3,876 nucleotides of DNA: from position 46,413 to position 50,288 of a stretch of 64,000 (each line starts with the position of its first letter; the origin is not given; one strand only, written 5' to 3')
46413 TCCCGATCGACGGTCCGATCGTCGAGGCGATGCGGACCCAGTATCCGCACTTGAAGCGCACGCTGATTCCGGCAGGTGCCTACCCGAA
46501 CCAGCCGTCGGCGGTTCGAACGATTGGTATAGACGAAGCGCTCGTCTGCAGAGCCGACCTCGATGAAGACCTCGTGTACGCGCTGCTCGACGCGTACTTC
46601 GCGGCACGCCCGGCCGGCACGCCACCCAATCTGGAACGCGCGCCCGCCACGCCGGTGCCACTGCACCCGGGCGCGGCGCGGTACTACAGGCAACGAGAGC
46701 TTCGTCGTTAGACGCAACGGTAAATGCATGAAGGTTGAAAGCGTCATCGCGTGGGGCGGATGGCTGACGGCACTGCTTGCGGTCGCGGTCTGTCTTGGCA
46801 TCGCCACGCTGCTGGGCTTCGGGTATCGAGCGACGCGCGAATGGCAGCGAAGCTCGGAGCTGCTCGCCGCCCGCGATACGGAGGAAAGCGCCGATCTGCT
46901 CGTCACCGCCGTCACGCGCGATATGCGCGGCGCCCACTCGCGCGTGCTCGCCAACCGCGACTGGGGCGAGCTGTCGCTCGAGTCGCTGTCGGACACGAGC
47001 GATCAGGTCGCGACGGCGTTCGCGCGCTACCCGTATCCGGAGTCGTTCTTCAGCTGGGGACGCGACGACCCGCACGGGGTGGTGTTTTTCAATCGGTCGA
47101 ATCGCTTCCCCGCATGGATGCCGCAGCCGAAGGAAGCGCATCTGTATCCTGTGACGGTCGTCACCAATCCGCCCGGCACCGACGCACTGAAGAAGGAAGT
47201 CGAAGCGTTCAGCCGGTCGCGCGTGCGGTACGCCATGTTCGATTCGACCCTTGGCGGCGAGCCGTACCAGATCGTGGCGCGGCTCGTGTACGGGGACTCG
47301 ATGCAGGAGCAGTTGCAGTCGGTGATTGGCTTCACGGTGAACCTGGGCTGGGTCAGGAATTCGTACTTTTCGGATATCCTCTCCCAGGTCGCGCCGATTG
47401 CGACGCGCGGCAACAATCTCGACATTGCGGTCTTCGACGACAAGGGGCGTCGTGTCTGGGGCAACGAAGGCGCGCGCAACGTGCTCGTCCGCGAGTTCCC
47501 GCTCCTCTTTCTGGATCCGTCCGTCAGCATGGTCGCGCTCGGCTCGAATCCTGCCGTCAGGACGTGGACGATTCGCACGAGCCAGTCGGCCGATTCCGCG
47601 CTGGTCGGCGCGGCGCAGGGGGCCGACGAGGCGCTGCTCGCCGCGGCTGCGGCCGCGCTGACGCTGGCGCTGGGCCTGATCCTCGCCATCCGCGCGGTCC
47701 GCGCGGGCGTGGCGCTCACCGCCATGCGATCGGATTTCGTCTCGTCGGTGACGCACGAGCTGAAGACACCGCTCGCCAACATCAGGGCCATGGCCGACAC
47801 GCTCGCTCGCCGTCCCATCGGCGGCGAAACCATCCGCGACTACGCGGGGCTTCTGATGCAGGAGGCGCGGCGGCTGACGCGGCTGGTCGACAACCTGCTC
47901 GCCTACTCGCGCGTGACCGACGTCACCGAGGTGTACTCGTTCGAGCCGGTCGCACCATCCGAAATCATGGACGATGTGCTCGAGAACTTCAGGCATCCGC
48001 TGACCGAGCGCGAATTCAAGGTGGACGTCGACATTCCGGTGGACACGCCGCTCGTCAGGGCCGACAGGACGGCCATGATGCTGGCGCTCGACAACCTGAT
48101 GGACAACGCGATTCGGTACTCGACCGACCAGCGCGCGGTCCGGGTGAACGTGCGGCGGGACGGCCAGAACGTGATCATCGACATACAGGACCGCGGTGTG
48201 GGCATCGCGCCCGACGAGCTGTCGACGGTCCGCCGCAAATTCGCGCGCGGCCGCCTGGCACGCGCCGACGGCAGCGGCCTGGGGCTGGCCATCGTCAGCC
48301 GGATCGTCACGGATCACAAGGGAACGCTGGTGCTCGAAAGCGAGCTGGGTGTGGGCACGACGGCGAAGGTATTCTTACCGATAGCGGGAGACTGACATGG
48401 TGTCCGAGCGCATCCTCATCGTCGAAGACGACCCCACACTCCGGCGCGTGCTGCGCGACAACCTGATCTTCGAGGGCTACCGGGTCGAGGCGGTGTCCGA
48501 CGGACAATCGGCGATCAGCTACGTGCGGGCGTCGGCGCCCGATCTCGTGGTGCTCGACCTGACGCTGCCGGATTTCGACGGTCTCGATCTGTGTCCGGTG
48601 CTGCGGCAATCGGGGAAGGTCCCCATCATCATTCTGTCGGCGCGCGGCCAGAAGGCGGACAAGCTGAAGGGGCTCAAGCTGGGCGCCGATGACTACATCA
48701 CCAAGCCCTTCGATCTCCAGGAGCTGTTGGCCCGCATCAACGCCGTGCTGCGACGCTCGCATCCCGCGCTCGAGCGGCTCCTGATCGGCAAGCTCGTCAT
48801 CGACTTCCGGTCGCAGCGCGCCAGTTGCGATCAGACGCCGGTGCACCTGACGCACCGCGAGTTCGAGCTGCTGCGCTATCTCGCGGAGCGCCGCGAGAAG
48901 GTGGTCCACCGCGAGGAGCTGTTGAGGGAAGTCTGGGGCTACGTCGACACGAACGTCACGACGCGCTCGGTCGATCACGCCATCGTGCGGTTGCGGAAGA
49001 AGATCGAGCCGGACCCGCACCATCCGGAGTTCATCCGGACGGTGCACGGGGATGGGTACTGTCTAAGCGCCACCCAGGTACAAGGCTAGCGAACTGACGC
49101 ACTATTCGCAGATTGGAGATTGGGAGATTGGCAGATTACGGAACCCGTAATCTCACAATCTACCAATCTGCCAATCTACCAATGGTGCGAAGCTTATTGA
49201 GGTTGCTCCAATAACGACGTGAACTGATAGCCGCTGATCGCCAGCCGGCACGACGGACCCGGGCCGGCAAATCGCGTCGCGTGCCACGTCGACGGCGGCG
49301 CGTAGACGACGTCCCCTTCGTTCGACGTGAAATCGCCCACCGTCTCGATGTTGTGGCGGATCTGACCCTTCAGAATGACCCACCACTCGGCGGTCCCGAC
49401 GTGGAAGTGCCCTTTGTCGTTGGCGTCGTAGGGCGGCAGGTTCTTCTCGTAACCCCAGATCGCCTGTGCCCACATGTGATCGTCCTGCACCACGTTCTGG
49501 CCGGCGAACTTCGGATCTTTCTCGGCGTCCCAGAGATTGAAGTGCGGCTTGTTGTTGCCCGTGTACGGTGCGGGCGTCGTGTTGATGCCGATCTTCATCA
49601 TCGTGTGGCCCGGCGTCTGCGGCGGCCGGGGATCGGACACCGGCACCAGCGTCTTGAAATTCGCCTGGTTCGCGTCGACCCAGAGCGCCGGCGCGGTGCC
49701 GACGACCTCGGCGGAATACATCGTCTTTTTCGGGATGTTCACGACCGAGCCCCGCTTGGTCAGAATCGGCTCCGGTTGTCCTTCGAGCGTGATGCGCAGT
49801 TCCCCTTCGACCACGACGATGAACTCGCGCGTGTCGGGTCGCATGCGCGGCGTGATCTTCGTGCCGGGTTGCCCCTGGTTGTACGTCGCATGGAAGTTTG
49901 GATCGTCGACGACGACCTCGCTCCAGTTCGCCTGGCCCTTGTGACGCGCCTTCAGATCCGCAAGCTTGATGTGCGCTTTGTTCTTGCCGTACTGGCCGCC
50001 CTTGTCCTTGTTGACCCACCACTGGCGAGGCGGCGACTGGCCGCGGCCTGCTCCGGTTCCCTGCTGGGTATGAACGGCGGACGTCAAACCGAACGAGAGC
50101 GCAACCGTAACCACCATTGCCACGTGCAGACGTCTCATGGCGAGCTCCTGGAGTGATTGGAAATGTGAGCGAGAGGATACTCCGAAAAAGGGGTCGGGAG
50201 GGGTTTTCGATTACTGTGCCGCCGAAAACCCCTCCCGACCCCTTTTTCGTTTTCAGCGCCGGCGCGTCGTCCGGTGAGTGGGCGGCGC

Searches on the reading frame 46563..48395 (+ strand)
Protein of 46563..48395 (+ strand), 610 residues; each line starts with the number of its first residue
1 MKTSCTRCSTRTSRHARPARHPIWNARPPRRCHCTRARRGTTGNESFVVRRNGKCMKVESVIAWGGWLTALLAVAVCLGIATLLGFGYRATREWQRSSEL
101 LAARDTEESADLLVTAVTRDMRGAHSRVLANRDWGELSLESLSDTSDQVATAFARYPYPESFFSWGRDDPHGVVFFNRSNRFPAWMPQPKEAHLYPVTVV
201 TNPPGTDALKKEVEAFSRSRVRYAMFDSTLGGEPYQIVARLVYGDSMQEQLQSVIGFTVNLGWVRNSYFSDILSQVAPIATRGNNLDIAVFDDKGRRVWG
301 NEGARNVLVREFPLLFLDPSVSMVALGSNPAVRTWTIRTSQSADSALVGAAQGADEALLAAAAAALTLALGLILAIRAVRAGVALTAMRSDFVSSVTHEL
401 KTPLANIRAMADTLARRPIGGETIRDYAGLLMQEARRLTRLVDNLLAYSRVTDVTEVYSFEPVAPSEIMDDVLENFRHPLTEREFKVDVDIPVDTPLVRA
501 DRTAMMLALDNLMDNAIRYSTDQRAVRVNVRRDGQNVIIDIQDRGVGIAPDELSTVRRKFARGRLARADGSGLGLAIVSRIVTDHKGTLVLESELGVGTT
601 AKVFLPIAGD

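Call 85: search_protein_families(library=pfam, proteins=[window:46563-48395:+], max_evalue=0.00001)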
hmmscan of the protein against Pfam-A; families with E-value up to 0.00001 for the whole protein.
window:46563-48395:+ (610 aa): 3 families
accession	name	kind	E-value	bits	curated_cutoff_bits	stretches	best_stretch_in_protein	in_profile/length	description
PF02518.31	HATPase_c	-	4.2e-22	79.1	26.4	1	501-607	2-109/111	Histidine kinase-, DNA gyrase B-, and HSP90-like ATPase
PF00512.31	HisKA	-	7e-15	55.3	26.9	1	388-451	1-63/66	His Kinase A (phospho-acceptor) domain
PF13581.12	HATPase_c_2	-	4e-06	27.3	27.4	1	500-585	27-112/127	Histidine kinase-like ATPase domain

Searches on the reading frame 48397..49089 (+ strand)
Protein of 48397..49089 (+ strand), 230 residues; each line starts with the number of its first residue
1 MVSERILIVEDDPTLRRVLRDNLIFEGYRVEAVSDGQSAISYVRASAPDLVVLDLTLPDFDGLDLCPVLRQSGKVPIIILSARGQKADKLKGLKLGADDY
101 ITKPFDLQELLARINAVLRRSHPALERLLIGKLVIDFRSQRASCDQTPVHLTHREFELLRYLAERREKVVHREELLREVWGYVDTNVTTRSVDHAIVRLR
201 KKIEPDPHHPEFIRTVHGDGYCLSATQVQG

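Call 85: search_protein_families(library=pfam, proteins=[window:48397-49089:+], max_evalue=0.00001)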
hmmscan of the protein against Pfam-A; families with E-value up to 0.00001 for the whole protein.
window:48397-49089:+ (230 aa): 2 families
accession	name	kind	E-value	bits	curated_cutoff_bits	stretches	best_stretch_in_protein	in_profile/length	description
PF00072.30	Response_reg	-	1.8e-31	109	30.2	1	6-115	1-111/111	Response regulator receiver domain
PF00486.34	Trans_reg_C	-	1.8e-26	92.4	26.2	1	147-223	2-77/77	Transcriptional regulatory protein, C terminal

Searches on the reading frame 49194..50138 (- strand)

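Call 85: search_protein_families(library=pfam, proteins=[window:49194-50138:-], max_evalue=0.00001)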
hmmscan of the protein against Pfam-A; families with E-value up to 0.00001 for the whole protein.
window:49194-50138:- (314 aa): 2 families
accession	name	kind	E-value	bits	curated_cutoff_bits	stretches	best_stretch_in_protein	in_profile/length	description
PF07883.17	Cupin_2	-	1.4e-16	60.4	27.2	2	236-295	7-63/70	Cupin domain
PF05899.18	Cupin_3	-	2.9e-07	30.5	23.5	0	98-145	20-66/74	EutQ-like cupin domain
